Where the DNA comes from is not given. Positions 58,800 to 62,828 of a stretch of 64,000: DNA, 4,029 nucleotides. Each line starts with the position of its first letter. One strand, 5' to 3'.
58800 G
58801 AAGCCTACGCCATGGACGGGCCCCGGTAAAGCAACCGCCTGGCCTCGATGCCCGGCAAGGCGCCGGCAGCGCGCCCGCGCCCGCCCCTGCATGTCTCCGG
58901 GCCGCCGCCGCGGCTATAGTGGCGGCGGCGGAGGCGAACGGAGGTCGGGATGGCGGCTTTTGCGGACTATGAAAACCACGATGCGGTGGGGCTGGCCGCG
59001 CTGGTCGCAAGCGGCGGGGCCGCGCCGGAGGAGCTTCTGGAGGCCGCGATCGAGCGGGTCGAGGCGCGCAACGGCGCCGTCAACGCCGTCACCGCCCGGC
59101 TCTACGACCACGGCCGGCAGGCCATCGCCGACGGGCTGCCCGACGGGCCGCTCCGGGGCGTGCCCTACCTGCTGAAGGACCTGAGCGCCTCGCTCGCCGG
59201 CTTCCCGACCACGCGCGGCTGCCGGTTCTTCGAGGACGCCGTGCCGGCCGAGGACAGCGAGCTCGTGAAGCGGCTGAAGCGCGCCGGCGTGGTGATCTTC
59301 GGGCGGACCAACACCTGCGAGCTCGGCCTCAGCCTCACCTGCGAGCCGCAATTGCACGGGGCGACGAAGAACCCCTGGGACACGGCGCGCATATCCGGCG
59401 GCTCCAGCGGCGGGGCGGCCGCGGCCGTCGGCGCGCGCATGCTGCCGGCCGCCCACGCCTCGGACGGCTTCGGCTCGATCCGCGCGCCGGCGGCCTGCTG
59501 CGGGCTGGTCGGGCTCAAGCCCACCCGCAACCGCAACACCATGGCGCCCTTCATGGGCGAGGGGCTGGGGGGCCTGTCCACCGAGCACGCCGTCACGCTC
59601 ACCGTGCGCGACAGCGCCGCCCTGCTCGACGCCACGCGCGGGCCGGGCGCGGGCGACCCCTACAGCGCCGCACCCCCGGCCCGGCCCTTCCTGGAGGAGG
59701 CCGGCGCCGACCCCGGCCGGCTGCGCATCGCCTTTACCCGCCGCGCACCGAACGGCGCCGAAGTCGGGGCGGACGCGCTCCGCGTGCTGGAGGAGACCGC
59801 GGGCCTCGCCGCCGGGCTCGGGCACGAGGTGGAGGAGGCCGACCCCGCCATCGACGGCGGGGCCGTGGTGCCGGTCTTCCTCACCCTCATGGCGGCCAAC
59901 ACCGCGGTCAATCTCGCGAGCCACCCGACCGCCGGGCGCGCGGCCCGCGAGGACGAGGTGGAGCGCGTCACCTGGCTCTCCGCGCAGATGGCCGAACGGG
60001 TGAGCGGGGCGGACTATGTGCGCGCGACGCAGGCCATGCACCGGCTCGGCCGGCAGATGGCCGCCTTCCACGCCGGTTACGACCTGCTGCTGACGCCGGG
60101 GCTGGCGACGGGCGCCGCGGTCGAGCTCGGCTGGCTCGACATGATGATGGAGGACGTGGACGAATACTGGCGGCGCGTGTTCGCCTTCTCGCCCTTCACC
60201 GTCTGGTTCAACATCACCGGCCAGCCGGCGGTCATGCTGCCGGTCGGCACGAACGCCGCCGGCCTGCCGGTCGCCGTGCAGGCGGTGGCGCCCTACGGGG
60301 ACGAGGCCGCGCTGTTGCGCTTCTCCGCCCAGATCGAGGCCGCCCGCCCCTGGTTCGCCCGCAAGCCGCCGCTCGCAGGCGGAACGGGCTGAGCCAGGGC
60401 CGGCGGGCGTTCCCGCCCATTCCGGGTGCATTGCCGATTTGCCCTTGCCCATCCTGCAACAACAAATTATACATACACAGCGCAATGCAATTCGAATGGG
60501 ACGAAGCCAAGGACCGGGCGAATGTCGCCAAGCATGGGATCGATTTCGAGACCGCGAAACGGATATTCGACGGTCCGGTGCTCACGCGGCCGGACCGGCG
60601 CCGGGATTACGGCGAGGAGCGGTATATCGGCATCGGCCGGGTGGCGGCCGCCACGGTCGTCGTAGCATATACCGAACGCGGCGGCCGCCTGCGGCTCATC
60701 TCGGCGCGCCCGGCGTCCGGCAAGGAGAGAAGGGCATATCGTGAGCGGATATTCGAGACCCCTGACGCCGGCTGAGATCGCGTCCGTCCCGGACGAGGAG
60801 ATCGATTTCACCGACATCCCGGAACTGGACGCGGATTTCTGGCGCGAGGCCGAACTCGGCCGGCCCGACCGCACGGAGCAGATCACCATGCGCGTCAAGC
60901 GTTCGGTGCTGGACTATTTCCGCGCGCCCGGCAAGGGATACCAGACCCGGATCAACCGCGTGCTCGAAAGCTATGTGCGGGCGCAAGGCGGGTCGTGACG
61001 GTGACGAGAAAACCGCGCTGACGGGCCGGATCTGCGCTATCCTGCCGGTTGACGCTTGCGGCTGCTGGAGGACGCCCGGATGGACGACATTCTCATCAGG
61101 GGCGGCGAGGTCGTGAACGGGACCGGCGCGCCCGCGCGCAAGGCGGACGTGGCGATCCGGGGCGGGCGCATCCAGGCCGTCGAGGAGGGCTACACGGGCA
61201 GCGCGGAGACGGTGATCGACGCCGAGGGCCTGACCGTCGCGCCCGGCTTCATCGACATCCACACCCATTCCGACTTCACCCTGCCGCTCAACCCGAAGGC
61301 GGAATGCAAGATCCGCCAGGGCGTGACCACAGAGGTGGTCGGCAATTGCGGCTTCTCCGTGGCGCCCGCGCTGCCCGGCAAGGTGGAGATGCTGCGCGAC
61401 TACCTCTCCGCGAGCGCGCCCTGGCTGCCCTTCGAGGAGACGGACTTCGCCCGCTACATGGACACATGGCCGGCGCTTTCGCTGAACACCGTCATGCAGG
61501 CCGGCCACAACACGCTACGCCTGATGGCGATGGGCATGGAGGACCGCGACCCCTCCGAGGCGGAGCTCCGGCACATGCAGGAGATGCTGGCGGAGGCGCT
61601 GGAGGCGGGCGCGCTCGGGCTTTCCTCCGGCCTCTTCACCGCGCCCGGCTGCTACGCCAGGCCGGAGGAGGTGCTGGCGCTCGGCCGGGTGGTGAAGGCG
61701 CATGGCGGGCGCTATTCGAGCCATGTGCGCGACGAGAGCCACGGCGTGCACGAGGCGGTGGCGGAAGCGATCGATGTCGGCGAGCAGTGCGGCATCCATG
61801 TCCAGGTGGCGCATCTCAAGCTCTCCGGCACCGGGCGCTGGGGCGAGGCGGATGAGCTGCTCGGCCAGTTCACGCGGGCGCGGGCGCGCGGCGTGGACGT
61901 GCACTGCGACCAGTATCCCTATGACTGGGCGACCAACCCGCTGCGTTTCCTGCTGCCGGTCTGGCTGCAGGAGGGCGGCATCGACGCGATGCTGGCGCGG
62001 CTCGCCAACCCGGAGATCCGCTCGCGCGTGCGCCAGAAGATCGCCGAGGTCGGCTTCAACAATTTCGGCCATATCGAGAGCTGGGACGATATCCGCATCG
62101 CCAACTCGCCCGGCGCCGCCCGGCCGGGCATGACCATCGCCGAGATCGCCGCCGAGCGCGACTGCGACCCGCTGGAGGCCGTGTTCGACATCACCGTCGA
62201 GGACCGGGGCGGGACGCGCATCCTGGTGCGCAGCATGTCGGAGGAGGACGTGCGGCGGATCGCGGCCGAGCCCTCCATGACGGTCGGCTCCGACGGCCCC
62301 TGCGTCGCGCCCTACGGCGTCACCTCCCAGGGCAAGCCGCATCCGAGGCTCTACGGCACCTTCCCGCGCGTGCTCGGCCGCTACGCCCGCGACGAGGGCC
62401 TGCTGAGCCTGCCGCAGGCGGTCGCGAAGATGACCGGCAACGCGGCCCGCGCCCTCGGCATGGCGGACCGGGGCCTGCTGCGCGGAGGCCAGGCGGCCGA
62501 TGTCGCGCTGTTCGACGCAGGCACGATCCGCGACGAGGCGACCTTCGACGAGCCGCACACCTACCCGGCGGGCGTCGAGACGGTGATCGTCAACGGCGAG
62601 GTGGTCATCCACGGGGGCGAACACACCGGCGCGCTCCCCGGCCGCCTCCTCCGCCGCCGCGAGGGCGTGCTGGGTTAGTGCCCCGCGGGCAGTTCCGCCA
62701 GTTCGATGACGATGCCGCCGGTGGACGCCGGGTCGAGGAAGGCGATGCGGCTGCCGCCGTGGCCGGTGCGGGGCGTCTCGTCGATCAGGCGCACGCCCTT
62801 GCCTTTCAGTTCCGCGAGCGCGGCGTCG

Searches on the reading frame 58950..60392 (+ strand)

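Call 79: search_protein_families(library=pfam, proteins=[window:58950-60392:+], max_evalue=0.0001)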
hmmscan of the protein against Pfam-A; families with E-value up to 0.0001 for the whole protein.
window:58950-60392:+ (480 aa): 1 family
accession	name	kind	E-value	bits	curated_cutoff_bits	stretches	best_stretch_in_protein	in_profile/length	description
PF01425.27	Amidase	-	1.4e-82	278.6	27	1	28-456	1-445/445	Amidase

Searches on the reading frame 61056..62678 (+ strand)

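Call 79: search_protein_families(library=pfam, proteins=[window:61056-62678:+], max_evalue=0.0001)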
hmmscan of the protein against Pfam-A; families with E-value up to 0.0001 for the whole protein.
window:61056-62678:+ (540 aa): 2 families
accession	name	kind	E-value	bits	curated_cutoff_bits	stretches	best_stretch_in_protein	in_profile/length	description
PF07969.17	Amidohydro_3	-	8.4e-35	121.6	29.7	1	53-518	2-472/472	Amidohydrolase family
PF01979.26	Amidohydro_1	-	2.8e-12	47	25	1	441-517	264-345/345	Amidohydrolase family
